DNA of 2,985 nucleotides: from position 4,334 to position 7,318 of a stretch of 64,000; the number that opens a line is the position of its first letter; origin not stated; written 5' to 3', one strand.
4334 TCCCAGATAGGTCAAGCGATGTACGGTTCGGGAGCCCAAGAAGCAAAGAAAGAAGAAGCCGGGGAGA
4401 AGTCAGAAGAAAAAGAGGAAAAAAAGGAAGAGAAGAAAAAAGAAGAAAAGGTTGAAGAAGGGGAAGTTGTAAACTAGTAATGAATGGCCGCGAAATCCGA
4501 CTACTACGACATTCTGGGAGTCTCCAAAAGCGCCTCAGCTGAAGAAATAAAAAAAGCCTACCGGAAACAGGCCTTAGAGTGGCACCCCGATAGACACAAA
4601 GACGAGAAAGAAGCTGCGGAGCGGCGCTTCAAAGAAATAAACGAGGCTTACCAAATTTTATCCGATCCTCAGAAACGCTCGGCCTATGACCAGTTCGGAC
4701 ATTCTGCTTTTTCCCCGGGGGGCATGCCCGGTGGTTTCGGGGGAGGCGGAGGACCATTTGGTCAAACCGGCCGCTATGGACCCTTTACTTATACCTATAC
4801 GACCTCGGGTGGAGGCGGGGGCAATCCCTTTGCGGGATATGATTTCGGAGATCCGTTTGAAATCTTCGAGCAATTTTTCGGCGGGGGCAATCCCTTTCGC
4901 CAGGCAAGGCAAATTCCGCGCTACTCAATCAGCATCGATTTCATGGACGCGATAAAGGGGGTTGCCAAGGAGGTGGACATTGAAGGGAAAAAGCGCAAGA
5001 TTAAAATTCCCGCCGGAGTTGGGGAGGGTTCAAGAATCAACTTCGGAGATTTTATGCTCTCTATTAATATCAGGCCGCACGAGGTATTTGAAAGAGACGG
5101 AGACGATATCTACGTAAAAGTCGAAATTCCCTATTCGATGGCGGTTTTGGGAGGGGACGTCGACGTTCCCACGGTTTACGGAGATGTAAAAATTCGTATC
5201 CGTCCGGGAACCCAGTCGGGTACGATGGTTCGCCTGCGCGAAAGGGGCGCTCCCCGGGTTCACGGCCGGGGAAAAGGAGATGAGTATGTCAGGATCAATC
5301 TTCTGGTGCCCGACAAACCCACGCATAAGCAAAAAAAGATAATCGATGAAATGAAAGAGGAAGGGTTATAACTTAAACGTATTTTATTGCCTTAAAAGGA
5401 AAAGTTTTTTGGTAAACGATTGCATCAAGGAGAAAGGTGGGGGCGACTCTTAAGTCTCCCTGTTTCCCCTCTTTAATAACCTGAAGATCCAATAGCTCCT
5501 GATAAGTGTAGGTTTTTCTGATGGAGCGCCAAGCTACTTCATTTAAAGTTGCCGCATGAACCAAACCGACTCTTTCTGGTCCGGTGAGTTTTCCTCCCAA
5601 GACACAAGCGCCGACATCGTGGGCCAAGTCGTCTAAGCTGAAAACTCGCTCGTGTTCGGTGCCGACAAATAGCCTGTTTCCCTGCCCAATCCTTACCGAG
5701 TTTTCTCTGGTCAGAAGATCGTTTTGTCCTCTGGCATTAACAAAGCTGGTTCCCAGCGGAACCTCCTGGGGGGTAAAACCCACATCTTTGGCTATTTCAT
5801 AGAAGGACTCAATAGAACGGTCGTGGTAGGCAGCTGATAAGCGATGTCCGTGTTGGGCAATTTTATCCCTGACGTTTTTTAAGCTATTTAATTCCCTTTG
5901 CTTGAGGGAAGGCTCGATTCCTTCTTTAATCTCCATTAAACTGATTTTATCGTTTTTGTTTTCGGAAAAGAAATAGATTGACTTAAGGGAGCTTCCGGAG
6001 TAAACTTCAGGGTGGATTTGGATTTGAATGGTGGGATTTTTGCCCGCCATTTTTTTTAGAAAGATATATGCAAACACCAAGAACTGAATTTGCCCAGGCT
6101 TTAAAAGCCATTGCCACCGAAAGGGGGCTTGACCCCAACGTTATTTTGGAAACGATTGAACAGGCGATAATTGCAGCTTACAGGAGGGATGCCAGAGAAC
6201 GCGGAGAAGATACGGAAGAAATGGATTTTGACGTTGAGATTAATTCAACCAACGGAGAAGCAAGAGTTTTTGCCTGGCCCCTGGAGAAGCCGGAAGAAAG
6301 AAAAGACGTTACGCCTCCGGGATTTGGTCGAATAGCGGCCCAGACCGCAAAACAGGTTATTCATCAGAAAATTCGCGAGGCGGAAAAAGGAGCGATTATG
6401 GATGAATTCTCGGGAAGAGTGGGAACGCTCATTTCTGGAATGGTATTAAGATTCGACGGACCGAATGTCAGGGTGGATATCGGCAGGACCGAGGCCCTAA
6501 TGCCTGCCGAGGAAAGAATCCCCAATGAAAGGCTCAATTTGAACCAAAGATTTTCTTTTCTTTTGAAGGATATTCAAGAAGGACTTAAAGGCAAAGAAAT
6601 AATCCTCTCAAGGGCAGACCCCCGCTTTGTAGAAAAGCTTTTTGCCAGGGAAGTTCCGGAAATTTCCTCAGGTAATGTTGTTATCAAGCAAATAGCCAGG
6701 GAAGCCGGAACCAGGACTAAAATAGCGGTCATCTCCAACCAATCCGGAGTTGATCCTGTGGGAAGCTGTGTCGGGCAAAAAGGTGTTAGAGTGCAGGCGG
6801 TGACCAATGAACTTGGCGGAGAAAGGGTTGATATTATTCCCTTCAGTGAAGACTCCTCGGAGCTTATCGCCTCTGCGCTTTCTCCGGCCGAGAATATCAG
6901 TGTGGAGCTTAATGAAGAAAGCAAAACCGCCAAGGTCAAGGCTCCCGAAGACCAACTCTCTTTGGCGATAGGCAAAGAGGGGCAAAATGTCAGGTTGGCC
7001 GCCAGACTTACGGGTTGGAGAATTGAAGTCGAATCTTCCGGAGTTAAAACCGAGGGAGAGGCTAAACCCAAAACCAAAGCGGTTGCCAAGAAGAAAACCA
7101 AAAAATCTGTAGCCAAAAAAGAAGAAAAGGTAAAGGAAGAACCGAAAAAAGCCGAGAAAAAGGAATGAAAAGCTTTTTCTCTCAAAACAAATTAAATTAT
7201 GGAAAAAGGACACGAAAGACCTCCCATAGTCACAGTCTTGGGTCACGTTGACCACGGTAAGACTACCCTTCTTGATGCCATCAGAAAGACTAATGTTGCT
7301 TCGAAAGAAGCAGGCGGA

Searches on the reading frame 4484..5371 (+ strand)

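Call 67: search_protein_families(library=pfam, proteins=[window:4484-5371:+])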
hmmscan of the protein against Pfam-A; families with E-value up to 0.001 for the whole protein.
window:4484-5371:+ (295 aa): 2 families
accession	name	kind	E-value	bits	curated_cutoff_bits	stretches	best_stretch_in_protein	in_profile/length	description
PF01556.23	DnaJ_C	-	1.3e-32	113.3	26.6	1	146-276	2-152/152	DnaJ C terminal domain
PF00226.36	DnaJ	-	6.7e-29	100.2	27.8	1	6-69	1-63/63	DnaJ domain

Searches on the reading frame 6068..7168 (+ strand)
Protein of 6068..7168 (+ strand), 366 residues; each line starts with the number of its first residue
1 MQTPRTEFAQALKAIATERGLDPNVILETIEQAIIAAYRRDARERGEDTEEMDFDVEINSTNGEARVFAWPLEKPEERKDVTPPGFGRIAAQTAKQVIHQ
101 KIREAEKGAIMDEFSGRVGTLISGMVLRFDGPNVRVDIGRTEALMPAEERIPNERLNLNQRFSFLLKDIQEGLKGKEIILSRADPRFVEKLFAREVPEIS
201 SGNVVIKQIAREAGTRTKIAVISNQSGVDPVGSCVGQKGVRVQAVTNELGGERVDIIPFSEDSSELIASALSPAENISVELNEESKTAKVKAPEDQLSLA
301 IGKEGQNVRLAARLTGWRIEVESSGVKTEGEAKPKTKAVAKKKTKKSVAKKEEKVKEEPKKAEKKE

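Call 67: search_protein_families(library=pfam, proteins=[window:6068-7168:+])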
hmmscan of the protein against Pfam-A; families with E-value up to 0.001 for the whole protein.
window:6068-7168:+ (366 aa): 4 families
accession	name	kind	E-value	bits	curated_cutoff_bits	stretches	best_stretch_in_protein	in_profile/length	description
PF13184.12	KH_5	-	1.5e-25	89.6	27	1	213-280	1-68/69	NusA-like KH domain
PF08529.16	NusA_N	-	2.7e-20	73.2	23.8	2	7-69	1-57/119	NusA N-terminal domain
PF23095.1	KH_NusA_C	-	2.8e-05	24.5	34.2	1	294-322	7-35/59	Transcription termination/antitermination protein NusA, KH domain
PF00013.35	KH_1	-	0.00064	19.9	21.5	0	288-324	2-39/66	KH domain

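Call 73: find_homologous_proteins(query=window:6068-7168:+, max_evalue=1e-30)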
Query window:6068-7168:+ (366 aa): 8000 proteins with E <= 1e-30 among 8000 candidates; the best 120 are listed.
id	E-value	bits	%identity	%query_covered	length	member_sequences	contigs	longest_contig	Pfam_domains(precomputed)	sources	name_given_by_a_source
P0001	4.8e-220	748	97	100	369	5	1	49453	PF13184.13,PF26594.2,PF08529.17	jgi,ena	-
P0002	2.5e-184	630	89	88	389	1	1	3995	PF13184.13,PF26594.2,PF08529.17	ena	-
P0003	8.0e-184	629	90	89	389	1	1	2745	PF13184.13,PF26594.2,PF08529.17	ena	-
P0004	3.3e-183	627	88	90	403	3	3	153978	PF13184.13,PF26594.2,PF08529.17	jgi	-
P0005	1.4e-182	625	88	89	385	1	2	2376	PF13184.13,PF26594.2,PF08529.17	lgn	-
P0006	2.2e-182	624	88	89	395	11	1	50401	PF13184.13,PF26594.2,PF08529.17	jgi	jgi:N utilization substance protein A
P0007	4.7e-182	623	88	89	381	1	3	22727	PF13184.13,PF26594.2,PF08529.17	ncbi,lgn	-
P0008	4.9e-182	623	89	88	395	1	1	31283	PF13184.13,PF26594.2,PF08529.17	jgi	jgi:N utilization substance protein A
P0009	9.0e-182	622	88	89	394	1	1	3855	PF13184.13,PF26594.2,PF08529.17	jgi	-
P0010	2.1e-181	621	87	89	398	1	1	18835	PF13184.13,PF26594.2,PF08529.17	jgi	jgi:N utilization substance protein A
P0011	2.4e-180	617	89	89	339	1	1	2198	PF13184.13,PF26594.2,PF08529.17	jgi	-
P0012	3.6e-179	613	84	89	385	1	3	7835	PF13184.13,PF26594.2,PF08529.17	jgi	jgi:N utilization substance protein A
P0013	1.2e-178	612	88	88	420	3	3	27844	PF13184.13,PF26594.2,PF08529.17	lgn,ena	-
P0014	1.3e-178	612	84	93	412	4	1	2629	PF13184.13,PF26594.2,PF08529.17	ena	-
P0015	4.4e-178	610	87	88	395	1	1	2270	PF13184.13,PF26594.2,PF08529.17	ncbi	-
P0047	2.7e-173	594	83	88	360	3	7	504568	PF13184.13,PF26594.2,PF08529.17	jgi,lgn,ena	-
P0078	1.6e-170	585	74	99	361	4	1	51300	PF13184.13,PF26594.2,PF08529.17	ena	-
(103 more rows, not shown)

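Call 74: find_encoding_contigs(protein=P0001, flank=10000, max_places=2)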
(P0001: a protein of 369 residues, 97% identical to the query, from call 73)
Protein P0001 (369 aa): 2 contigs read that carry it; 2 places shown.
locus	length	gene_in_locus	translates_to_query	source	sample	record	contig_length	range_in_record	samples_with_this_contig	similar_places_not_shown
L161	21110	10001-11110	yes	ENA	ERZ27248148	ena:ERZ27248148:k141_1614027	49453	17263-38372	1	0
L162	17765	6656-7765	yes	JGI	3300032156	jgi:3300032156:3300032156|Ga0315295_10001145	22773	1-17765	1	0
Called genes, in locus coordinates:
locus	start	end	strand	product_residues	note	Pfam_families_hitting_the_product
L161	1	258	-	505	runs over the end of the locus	-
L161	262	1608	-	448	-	PF00041:fn3 (faint), PF16656:Pur_ac_phosph_N (weak), PF19077:Big_13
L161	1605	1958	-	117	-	-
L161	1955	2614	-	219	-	PF04350:PilO (faint)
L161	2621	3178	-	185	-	PF05137:PilN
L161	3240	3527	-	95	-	PF01649:Ribosomal_S20p (weak)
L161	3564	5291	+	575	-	PF03023:MurJ, PF13440:Polysacc_synt_3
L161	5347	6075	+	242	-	PF01628:HrcA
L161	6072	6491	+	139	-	PF01025:GrpE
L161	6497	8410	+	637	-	PF00012:HSP70, PF06723:MreB_Mbl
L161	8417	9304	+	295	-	PF00226:DnaJ, PF01556:DnaJ_C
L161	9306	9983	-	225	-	-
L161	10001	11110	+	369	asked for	PF08529:NusA_N, PF13184:KH_NusA_1st, PF26594:KH_NusA_2nd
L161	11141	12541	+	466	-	PF00009:GTP_EFTU, PF01926:MMR_HSR1, PF22042:EF-G_D2, PF03144:GTP_EFTU_D2 (faint), PF11987:IF-2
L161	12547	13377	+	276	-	-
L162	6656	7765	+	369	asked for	PF08529:NusA_N, PF13184:KH_NusA_1st, PF26594:KH_NusA_2nd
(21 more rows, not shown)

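Call 75: find_encoding_contigs(protein=P0004, flank=10000, max_places=2)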
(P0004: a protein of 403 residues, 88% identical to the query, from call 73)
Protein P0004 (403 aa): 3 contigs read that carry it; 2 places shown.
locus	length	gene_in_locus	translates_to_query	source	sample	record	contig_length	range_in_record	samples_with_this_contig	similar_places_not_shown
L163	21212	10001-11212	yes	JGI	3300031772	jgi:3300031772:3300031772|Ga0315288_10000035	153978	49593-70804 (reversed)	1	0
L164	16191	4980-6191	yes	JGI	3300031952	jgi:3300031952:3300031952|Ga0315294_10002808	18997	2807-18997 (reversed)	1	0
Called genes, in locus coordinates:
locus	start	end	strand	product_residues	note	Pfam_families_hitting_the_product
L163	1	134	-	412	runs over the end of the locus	-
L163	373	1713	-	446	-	PF16656:Pur_ac_phosph_N (weak), PF19077:Big_13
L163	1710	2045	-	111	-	-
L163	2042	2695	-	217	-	-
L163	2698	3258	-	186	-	PF05137:PilN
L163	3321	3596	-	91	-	PF01649:Ribosomal_S20p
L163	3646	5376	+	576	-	PF03023:MurJ, PF13440:Polysacc_synt_3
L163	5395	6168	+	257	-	PF01628:HrcA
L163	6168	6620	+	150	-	PF01025:GrpE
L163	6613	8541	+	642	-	PF00012:HSP70, PF06723:MreB_Mbl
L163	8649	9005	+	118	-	PF05635:23S_rRNA_IVP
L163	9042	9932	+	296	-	PF00226:DnaJ, PF01556:DnaJ_C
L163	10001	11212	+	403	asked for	PF08529:NusA_N, PF13184:KH_NusA_1st, PF26594:KH_NusA_2nd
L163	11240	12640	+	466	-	PF00009:GTP_EFTU, PF00350:Dynamin_N (faint), PF01926:MMR_HSR1, PF02421:FeoB_N (weak), PF10662:PduV-EutP (faint), PF22042:EF-G_D2, PF11987:IF-2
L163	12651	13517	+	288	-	-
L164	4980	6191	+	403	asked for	PF08529:NusA_N, PF13184:KH_NusA_1st, PF26594:KH_NusA_2nd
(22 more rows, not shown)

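Call 76: find_encoding_contigs(protein=P0047, flank=10000, max_places=2)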
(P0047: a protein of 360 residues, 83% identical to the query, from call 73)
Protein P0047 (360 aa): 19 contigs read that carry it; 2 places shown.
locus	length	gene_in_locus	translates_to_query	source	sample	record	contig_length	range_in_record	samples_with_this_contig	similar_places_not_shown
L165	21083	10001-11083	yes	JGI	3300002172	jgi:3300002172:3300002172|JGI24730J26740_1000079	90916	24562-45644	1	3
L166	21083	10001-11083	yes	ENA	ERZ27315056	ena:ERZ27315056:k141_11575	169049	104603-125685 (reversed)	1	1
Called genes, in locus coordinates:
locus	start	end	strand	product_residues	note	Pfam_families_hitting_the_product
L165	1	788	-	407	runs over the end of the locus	-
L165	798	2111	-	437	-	PF16656:Pur_ac_phosph_N (weak), PF19077:Big_13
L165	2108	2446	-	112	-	-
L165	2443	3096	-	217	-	-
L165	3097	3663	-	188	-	PF05137:PilN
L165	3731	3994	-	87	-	PF01649:Ribosomal_S20p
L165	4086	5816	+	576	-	PF03023:MurJ, PF13440:Polysacc_synt_3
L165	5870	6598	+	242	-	PF01628:HrcA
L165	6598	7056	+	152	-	PF01025:GrpE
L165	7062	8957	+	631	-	PF00012:HSP70, PF06723:MreB_Mbl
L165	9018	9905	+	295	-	PF00226:DnaJ, PF01556:DnaJ_C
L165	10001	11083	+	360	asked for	PF08529:NusA_N, PF13184:KH_NusA_1st, PF26594:KH_NusA_2nd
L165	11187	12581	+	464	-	PF00009:GTP_EFTU, PF00071:Ras (weak), PF01926:MMR_HSR1, PF02421:FeoB_N (faint), PF03144:GTP_EFTU_D2 (faint), PF22042:EF-G_D2, PF11987:IF-2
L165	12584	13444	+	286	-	-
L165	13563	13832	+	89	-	PF00312:Ribosomal_S15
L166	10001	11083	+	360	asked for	PF08529:NusA_N, PF13184:KH_NusA_1st, PF26594:KH_NusA_2nd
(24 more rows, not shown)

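Call 77: find_encoding_contigs(protein=P0078, flank=10000, max_places=2)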
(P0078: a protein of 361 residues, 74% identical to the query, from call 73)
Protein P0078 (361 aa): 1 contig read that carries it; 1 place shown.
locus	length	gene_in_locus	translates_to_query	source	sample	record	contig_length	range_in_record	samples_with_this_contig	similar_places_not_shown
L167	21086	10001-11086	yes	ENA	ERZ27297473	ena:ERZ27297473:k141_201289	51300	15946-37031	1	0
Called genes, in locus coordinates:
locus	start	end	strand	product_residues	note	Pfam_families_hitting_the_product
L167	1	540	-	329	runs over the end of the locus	-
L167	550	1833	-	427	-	PF00041:fn3 (weak), PF16656:Pur_ac_phosph_N, PF19077:Big_13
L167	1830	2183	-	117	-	-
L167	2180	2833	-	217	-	PF04350:PilO (faint)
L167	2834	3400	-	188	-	PF05137:PilN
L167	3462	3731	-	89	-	PF01649:Ribosomal_S20p (weak)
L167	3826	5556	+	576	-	PF03023:MurJ, PF13440:Polysacc_synt_3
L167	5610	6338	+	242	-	PF01628:HrcA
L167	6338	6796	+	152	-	PF01025:GrpE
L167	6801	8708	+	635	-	PF00012:HSP70, PF06723:MreB_Mbl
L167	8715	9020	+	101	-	-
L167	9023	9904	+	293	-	PF00226:DnaJ, PF01556:DnaJ_C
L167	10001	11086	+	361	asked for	PF08529:NusA_N, PF13184:KH_NusA_1st, PF26594:KH_NusA_2nd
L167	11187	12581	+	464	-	PF00009:GTP_EFTU, PF00071:Ras (weak), PF01926:MMR_HSR1, PF09439:SRPRB (faint), PF22042:EF-G_D2 (weak), PF03144:GTP_EFTU_D2 (faint), PF11987:IF-2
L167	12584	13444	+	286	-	-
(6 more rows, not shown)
